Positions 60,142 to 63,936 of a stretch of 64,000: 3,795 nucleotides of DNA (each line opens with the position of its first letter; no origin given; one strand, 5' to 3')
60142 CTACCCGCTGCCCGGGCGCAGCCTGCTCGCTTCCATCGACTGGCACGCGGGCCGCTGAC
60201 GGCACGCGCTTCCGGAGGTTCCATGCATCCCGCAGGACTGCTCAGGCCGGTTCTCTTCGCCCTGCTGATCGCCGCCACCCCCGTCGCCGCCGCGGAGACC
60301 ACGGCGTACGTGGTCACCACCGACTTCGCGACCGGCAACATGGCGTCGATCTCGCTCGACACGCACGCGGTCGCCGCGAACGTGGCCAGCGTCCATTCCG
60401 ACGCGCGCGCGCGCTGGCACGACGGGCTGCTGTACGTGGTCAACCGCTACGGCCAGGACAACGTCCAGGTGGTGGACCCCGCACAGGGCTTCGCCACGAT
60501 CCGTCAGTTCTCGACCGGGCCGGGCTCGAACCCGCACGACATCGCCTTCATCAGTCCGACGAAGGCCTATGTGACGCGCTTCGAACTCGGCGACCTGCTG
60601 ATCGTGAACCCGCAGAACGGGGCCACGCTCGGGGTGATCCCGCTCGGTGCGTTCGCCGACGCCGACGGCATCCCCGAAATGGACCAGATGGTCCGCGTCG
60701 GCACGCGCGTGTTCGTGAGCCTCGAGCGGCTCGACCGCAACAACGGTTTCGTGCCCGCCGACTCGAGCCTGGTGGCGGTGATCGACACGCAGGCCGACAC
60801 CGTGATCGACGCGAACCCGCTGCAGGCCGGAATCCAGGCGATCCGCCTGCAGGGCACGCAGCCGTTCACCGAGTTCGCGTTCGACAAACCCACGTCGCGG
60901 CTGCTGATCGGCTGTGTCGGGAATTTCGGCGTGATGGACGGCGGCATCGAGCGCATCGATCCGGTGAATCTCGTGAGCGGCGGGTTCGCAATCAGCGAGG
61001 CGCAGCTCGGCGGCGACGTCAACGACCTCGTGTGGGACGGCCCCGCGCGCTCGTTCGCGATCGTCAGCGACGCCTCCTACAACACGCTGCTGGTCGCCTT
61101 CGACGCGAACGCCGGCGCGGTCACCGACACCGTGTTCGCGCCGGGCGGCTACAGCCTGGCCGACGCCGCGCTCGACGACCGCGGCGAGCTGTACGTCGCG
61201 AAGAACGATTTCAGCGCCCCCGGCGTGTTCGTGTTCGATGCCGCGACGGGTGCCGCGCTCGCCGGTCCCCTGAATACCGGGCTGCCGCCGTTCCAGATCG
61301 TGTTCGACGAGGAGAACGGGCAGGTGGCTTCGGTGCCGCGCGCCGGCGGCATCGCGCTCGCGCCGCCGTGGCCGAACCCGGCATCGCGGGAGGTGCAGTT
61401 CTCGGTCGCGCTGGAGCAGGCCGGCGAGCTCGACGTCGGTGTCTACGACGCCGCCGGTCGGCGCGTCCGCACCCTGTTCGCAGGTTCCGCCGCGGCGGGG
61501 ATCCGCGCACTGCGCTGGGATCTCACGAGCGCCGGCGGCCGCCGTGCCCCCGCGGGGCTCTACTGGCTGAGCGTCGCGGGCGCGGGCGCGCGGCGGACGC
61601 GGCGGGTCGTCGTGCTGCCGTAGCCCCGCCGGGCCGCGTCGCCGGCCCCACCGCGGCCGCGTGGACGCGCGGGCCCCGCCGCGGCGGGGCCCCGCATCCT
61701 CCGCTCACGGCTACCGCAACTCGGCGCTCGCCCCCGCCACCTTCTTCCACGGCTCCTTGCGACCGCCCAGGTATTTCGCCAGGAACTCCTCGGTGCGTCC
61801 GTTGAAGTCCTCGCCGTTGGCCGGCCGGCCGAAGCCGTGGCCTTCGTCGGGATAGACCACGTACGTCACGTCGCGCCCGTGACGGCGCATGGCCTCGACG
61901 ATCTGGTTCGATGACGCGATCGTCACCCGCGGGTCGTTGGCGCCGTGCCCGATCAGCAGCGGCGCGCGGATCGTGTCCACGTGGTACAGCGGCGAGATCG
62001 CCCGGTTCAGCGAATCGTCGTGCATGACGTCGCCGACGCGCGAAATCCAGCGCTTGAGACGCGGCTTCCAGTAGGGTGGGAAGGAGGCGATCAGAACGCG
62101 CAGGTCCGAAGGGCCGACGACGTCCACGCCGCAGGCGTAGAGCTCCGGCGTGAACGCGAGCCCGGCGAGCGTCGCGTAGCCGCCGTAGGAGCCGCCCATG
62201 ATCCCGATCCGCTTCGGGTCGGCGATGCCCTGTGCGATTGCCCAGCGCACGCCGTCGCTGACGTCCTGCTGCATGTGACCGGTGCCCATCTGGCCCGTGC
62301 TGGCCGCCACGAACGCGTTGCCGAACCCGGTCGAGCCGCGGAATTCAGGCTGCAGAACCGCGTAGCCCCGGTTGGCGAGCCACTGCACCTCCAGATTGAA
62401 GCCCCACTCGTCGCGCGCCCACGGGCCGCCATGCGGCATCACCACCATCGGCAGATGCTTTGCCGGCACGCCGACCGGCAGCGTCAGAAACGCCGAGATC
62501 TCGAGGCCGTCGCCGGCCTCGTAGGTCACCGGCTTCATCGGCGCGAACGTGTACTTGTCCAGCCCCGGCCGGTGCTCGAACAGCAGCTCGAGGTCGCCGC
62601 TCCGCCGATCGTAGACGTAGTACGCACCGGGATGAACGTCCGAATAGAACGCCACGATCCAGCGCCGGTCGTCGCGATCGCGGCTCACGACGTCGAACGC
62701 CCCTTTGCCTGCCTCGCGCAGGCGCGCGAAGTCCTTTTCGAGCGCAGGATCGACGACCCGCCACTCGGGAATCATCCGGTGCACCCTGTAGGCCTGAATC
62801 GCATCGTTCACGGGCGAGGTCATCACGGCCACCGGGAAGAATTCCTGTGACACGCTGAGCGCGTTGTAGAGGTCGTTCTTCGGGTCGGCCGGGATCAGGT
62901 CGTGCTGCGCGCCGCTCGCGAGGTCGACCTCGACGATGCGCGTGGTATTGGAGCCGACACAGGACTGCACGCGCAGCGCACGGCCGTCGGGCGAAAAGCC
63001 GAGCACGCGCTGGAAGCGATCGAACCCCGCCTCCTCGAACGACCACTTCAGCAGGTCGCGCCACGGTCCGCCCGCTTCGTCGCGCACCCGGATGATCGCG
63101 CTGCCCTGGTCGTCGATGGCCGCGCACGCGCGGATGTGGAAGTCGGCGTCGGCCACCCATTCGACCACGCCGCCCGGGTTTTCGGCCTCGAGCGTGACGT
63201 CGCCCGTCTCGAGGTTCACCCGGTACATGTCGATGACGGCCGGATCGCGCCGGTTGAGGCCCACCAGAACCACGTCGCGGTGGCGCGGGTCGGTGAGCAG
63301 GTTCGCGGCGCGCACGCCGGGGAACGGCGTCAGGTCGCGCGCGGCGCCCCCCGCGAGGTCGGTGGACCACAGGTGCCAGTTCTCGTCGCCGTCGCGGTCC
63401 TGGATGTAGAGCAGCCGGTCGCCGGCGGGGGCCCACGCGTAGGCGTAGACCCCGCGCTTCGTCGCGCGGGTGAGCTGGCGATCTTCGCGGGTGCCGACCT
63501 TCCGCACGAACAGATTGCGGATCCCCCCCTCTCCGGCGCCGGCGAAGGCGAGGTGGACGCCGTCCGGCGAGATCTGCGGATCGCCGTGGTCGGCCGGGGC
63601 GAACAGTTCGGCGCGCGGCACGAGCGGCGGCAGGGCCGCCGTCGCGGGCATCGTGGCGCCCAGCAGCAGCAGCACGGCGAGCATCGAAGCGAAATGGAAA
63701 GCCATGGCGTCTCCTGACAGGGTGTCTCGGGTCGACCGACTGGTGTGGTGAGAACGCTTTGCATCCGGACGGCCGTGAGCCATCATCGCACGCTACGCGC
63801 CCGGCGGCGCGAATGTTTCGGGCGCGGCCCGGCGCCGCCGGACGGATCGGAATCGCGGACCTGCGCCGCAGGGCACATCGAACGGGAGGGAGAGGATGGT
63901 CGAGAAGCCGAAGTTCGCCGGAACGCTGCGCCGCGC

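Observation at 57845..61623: B12-riboswitch-controlled btuB followed by a T9SS-sorted beta-propeller: a candidate BtuG-like cobalamin-capture surface protein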

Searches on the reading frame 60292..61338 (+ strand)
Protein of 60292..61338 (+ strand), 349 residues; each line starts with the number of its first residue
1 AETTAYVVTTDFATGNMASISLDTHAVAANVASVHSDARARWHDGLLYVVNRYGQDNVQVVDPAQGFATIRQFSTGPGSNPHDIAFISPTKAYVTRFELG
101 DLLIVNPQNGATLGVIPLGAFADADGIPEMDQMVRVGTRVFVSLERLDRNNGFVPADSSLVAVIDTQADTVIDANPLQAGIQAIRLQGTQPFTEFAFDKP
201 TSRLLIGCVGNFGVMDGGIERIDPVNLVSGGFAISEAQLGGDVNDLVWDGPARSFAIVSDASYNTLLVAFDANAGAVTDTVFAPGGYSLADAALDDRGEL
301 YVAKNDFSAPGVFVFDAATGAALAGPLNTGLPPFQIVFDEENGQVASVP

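Call 33: search_solved_structures(query=A2, max_evalue=1, show_alignments=3)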
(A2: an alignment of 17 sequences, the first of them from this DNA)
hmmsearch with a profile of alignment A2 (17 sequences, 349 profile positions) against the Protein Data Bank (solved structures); distinct sequences matched with E-value up to 1: 12.
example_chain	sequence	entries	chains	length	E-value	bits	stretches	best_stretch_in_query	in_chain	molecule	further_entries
8bai_A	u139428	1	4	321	8.4e-05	24.9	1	79-173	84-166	Surface layer protein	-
8bmy_A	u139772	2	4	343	8.6e-05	24.9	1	79-172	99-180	Putative surface layer protein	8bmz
8baz_A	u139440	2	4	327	8.8e-05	24.8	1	79-173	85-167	Surface layer protein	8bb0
3dsm_A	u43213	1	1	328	8.9e-05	24.8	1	79-173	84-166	uncharacterized protein BACUNI_02894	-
8bn0_A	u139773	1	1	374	0.00011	24.4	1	79-173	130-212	Putative surface layer protein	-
8bmx_D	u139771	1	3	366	0.00012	24.4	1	79-173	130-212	YncE family protein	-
8puj_A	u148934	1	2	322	0.00022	23.5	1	79-174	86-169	YncE family protein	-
8okv_B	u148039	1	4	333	0.00024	23.4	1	79-174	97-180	Putative surface layer protein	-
8p97_B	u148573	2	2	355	0.00028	23.2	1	79-173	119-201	Putative surface layer protein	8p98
1kll_A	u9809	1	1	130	0.5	12.5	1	237-288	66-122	mitomycin-binding protein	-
1kmz_A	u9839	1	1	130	0.5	12.5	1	237-288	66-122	mitomycin-binding protein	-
2a4w_A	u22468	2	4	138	0.56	12.3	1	238-288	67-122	Mitomycin-Binding Protein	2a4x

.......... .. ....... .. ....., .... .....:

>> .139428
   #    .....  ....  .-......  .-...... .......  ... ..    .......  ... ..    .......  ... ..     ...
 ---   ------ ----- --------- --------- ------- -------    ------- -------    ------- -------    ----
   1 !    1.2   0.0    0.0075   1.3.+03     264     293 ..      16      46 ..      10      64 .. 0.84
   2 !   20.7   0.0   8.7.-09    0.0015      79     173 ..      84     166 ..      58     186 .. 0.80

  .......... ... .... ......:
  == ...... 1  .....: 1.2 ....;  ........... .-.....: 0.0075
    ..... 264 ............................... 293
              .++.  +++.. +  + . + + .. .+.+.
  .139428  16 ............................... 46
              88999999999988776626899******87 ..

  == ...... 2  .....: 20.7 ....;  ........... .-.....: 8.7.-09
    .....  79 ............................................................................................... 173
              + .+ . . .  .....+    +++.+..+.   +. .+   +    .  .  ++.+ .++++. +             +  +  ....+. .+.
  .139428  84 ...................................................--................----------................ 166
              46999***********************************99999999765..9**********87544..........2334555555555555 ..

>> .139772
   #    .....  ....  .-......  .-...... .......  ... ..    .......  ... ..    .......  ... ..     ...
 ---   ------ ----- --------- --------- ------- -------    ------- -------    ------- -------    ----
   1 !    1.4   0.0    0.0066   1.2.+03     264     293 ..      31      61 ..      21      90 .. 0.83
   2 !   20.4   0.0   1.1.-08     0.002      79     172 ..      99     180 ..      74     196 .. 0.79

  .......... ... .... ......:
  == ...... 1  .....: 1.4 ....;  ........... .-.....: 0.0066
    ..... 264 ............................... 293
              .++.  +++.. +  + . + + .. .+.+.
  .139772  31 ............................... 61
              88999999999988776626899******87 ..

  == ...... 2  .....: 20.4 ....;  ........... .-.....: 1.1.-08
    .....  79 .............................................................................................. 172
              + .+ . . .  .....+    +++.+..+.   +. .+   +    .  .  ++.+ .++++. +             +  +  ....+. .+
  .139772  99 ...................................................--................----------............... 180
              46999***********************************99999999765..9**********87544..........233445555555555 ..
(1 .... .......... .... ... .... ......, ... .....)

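Call 47: find_related_loci(query=A2, collection=genome_contigs, flank=3000)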
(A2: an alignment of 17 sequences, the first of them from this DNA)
Query A2 (349 aa) in genome_contigs; peptide patterns used: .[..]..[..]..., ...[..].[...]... (x = any residue, [..] = any of these).
347 stretches matched a pattern; 223 encode a relative of the query (tblastn E <= 1e-3); the best 80 are kept; 80 distinct loci.
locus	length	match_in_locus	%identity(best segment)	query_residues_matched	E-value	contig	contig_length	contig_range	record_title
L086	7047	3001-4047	65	1-349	8e-152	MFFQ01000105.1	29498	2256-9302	MAG: Candidatus Eisenbacteria bacterium RBG_16_71_46 RBG_16_scaffold_6734, whole genome shotgun sequence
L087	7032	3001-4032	66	5-348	2e-151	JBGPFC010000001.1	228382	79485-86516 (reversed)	MAG: Candidatus Eisenbacteria bacterium isolate OBJ_0618_7090110_76 k141_8381585_length_228382_cov_29.5388, whole genome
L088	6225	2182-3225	65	1-348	2e-150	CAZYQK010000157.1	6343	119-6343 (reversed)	MAG TPA_asm: uncultured bacterium isolate SRP119689_co1_84 genome assembly, contig: NODE_20238_length_6343_cov_7.726304,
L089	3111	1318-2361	63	1-348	5e-152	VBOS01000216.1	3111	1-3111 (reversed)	MAG: Candidatus Eisenbacteria bacterium isolate WS_2 14_0903_13_30cm_scaffold_2533160, whole genome shotgun sequence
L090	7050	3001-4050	63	1-348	9e-144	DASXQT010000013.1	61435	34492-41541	MAG TPA_asm: Candidatus Eisenbacteria bacterium isolate SMAG_U4620 k141_949218, whole genome shotgun sequence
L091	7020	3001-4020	63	8-349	1e-133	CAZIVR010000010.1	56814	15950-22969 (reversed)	MAG TPA_asm: uncultured bacterium isolate SRP287453_co1_107 genome assembly, contig: NODE_811_length_56814_cov_28.918638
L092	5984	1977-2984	60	2-340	1e-130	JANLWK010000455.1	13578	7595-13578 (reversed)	MAG: Candidatus Eisenbacteria bacterium isolate OTE_20_metabat_388 OTE_20_k141_4462804, whole genome shotgun sequence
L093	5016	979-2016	60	2-349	9e-125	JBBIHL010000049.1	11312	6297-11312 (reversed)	MAG: Candidatus Eisenbacteria bacterium isolate PFF170222_bin_113 NODE_2015_length_11312_cov_5.020787, whole genome shot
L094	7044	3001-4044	57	1-349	5e-123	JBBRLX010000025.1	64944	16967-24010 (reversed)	MAG: Candidatus Eisenbacteria bacterium isolate La1_maxbin2.300 LA1C_X2.300_k141_3114425L_64944_cov_45.1656, whole genom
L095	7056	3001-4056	55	1-349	1e-122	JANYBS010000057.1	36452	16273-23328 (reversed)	MAG: Candidatus Eisenbacteria bacterium isolate GL140_6_metabat_35 GL140_6_k141_678876, whole genome shotgun sequence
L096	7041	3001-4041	56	1-348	3e-122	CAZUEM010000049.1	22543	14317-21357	MAG TPA_asm: uncultured bacterium isolate binchicken_co235_242 genome assembly, contig: NODE_5661_length_22543_cov_34.65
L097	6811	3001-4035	56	1-348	2e-121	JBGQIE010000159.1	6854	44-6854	MAG: Candidatus Eisenbacteria bacterium isolate OBJ2_061818_070_56 k141_115455_length_6854_cov_12.7143, whole genome sho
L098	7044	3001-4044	55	1-349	2e-120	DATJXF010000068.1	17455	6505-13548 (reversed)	MAG TPA_asm: Candidatus Acidiferrales bacterium isolate SMAG_U15119 k141_1438245, whole genome shotgun sequence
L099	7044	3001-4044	53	2-349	5e-119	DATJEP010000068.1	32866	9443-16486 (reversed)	MAG TPA_asm: Candidatus Udaeobacter sp. isolate SMAG_U15436 k141_3210765, whole genome shotgun sequence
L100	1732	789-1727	58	5-319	4e-127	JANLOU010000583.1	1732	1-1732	MAG: Candidatus Eisenbacteria bacterium isolate OTE_38_metabat_53 OTE_38_k141_4242571, whole genome shotgun sequence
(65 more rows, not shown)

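Call 75: search_protein_representatives(alignment_id=A2)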
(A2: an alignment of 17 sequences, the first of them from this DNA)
Query: 17 sequences, 349 profile positions. Proteins with E-value up to 0.001 (for the whole library): 3069; up to 1e-10: 2103; up to 1e-30: 742. The best 150 are listed.
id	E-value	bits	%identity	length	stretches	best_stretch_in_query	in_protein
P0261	5.0e-162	555.2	-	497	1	1-347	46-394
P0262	2.2e-160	549.8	-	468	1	1-347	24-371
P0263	6.1e-155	531.9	-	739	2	4-337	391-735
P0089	5.6e-154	528.7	-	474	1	1-348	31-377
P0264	4.1e-151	519.3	-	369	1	3-338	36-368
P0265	9.0e-144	495.2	-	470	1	3-348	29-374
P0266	1.6e-136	471.3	-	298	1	40-338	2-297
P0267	3.6e-134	463.6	-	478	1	3-343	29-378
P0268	1.2e-123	428.9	-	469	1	5-344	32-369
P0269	1.5e-120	418.8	-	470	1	1-340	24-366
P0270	3.1e-120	417.8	-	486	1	1-342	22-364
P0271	4.0e-116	404.2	-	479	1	4-340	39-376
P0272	5.4e-115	400.5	-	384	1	2-325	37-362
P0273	5.7e-111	387.3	-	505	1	7-337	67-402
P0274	8.1e-111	386.8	-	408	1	7-336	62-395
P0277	4.1e-108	377.9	-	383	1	5-339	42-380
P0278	2.3e-105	368.8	-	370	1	3-338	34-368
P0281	7.0e-101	354.1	-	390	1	6-337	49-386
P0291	5.6e-96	338.0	-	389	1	2-338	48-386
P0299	1.2e-92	327.0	-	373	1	5-334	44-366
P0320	4.0e-86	305.6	-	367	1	4-335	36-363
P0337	4.2e-82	292.3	-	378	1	6-336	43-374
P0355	8.9e-78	278.1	-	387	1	4-339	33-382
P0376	1.0e-72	261.4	-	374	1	4-338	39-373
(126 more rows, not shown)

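Call 77: list_cluster_members(proteins=[P0264, P0277, P0278, P0281, P0291, P0299, P0320, P0337, P0355, P0376])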
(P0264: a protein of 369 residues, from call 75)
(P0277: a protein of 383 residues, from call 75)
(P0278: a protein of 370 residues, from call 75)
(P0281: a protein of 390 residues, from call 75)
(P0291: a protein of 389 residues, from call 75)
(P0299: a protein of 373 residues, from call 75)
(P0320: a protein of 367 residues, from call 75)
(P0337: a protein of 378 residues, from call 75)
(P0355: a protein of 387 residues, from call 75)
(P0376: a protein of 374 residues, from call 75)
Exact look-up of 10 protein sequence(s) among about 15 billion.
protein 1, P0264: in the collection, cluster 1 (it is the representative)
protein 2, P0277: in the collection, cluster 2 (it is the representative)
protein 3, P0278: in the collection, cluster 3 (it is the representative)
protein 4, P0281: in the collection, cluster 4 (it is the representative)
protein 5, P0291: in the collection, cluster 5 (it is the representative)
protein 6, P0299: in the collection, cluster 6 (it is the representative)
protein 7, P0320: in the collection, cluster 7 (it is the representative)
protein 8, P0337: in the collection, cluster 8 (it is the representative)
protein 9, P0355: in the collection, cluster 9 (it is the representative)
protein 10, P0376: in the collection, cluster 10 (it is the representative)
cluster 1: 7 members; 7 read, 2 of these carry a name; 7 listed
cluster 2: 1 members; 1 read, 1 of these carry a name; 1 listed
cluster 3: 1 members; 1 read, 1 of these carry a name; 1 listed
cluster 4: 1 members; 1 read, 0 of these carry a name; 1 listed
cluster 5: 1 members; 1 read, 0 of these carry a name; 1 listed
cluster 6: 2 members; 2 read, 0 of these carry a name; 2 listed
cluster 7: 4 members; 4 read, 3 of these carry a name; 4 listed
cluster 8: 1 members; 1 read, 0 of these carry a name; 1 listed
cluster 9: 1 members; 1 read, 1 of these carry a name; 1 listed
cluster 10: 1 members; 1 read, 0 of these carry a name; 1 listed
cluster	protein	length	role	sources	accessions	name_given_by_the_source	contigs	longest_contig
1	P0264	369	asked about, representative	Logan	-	-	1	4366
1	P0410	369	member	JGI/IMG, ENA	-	hypothetical protein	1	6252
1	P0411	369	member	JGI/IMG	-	DNA-binding beta-propeller fold protein YncE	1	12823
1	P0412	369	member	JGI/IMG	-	-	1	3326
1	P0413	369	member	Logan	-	-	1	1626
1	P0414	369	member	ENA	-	-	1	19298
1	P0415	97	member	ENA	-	-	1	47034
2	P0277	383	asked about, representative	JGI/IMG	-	DNA-binding beta-propeller fold protein YncE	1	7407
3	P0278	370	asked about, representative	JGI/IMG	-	DNA-binding beta-propeller fold protein YncE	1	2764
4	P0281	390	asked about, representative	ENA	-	-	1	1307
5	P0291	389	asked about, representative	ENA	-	-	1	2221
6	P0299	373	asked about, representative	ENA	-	-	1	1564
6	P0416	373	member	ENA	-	-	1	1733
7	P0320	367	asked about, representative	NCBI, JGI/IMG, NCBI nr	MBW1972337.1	MAG: hypothetical protein JRI44_05825 [Deltaproteobacteria bacterium] | hypothetical protein [Deltaproteobacteria bacterium]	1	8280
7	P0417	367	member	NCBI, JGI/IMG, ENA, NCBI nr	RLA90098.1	MAG: hypothetical protein DRG20_03750 [Deltaproteobacteria bacterium]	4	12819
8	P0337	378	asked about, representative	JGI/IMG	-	-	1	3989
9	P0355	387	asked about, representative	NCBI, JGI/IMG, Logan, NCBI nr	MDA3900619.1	MAG: hypothetical protein PF637_08875 [Spirochaetes bacterium] | hypothetical protein | hypothetical protein [Spirochaetota bacterium]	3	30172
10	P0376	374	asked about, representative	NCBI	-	-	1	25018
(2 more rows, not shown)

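Call 78: find_encoding_contigs(protein=P0355, flank=5000, max_places=1)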
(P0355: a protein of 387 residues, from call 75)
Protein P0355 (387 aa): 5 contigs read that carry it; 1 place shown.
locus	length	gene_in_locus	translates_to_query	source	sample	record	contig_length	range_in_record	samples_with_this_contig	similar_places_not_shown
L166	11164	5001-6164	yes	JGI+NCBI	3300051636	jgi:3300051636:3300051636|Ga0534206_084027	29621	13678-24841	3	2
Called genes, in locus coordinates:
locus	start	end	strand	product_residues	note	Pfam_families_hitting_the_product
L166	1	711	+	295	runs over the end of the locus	PF02195:ParB_N, PF17762:HTH_ParB, PF23552:ParB_C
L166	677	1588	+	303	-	PF00248:Aldo_ket_red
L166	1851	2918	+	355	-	-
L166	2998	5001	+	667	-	PF07715:Plug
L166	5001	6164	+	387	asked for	-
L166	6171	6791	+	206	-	PF03544:TonB_C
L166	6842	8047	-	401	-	PF07690:MFS_1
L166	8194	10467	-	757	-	-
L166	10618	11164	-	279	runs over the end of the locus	PF02353:CMAS (weak), PF13489:Methyltransf_23, PF05175:MTS (weak), PF05724:TPMT (weak), PF13847:Methyltransf_31, PF08241:Methyltransf_11, PF08242:Methyltransf_12, PF13649:Methyltransf_25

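Call 79: find_encoding_contigs(protein=P0376, flank=5000, max_places=1)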
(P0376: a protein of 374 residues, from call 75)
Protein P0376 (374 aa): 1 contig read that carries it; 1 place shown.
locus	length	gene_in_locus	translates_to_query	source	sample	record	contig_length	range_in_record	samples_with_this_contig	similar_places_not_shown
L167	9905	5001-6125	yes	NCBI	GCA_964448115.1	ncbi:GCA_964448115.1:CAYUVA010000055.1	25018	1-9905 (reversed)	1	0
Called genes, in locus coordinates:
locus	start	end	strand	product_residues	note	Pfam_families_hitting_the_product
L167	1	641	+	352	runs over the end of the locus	PF04613:LpxD, PF25084:LbH_EIF2B (weak), PF25087:GMPPB_C (faint), PF00132:Hexapep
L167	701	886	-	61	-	-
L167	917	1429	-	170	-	-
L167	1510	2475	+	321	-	PF01408:GFO_IDH_MocA, PF22725:GFO_IDH_MocA_C3 (weak), PF02894:GFO_IDH_MocA_C (weak)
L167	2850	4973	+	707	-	PF07715:Plug, PF00593:TonB_dep_Rec_b-barrel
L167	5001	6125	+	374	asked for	-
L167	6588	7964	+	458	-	PF00202:Aminotran_3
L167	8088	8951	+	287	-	PF05448:AXE1 (weak), PF01738:DLH (faint), PF02129:Peptidase_S15, PF12740:PETase (weak), PF00561:Abhydrolase_1, PF12146:Hydrolase_4, PF12697:Abhydrolase_6, PF00326:Peptidase_S9 (faint)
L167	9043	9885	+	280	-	-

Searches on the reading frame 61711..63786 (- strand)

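Call 6: search_protein_families(library=pfam, proteins=[window:61711-63786:-], max_evalue=0.1)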
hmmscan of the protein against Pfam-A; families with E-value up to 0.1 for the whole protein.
window:61711-63786:- (691 aa): 12 families
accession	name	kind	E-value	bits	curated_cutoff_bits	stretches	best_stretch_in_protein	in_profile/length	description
PF00326.27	Peptidase_S9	-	1.2e-43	149.5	22.6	1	461-675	1-212/213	Prolyl oligopeptidase family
PF20434.5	BD-FAE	-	2.2e-13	50.6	26.8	1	443-632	11-214/215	BD-FAE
PF02129.25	Peptidase_S15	-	1.5e-12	48.2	23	1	426-563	1-133/262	X-Pro dipeptidyl-peptidase (S15 family)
PF01738.24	DLH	-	5.1e-12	46.3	21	1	459-658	21-194/217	Dienelactone hydrolase family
PF12697.13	Abhydrolase_6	-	2.1e-07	32.3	26.3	1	448-651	1-205/217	Alpha/beta hydrolase family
PF05448.18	AXE1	-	2.8e-05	23.5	21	1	420-549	59-200/321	Acetyl xylan esterase (AXE1)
PF07859.19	Abhydrolase_3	-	0.0001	22.5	25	1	507-652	50-208/210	alpha/beta hydrolase fold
PF12146.15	Hydrolase_4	-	0.00058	19.7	27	1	602-650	186-232/239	Serine aminopeptidase, S33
PF10503.15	Esterase_PHB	-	0.00097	18.9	23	1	432-544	3-117/219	Esterase PHB depolymerase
PF03583.20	LIP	-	0.0042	16.9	23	1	470-558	22-103/286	Secretory lipase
PF07676.18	PD40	-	0.0061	16.9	20.9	0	64-88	8-33/38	WD40-like Beta Propeller Repeat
PF25214.1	HVO_B0008_N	-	0.047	14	27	0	618-637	8-27/38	HVO_B0008 N-terminal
